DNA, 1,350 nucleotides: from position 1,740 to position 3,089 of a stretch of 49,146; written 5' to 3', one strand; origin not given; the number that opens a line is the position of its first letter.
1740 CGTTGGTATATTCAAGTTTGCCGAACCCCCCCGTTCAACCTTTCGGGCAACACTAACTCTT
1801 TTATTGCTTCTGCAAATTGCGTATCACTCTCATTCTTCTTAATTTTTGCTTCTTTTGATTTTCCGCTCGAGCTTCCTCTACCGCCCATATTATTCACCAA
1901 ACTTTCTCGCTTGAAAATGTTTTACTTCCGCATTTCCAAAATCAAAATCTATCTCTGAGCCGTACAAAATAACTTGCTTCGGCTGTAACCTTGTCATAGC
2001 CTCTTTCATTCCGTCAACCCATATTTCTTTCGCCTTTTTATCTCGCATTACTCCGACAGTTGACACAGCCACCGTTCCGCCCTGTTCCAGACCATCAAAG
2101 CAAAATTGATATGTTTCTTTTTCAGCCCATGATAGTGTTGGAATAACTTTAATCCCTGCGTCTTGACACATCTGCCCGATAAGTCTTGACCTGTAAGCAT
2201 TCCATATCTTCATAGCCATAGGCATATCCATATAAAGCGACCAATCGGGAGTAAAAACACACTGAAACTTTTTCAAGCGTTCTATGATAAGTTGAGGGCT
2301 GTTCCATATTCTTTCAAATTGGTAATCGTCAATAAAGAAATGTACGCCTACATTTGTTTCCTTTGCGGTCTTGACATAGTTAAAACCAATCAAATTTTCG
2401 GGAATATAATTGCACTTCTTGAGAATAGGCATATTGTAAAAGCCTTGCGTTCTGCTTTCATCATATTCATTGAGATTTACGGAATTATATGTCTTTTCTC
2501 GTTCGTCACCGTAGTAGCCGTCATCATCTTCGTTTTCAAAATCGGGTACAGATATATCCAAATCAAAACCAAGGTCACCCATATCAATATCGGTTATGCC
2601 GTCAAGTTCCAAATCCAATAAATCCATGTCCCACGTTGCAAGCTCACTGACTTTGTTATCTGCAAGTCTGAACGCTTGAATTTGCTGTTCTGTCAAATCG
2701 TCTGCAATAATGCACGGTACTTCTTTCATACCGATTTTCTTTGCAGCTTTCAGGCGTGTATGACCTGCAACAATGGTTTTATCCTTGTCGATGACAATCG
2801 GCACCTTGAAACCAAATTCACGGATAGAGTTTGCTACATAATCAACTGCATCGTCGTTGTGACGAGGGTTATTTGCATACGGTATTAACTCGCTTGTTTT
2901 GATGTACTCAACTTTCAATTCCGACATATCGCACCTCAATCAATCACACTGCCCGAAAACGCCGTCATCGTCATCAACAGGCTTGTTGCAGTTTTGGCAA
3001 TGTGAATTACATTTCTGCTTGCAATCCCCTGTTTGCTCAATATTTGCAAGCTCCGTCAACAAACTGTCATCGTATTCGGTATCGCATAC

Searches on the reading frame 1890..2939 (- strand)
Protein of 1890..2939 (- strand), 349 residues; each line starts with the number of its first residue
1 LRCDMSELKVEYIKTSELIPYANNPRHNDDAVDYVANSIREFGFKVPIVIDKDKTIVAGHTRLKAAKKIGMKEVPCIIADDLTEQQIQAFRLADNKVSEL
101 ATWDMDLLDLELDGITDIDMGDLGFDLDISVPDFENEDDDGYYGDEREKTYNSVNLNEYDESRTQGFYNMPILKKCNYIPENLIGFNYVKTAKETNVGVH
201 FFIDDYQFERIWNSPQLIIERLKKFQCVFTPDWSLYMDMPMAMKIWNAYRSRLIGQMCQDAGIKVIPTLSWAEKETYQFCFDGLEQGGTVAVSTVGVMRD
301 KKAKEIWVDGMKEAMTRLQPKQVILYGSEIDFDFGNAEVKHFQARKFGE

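Call 66: search_protein_families(library=pfam, proteins=[window:1890-2939:-], max_evalue=0.00001)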
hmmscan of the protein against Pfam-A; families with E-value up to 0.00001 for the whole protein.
window:1890-2939:- (349 aa): 2 families
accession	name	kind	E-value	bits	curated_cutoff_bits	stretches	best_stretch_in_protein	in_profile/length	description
PF14386.11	DUF4417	-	1.4e-73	246.7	28.9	1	164-342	3-182/183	Domain of unknown function (DUF4417)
PF02195.25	ParB_N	-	4.1e-09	36.8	26.3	1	10-95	3-93/95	ParB N-terminal domain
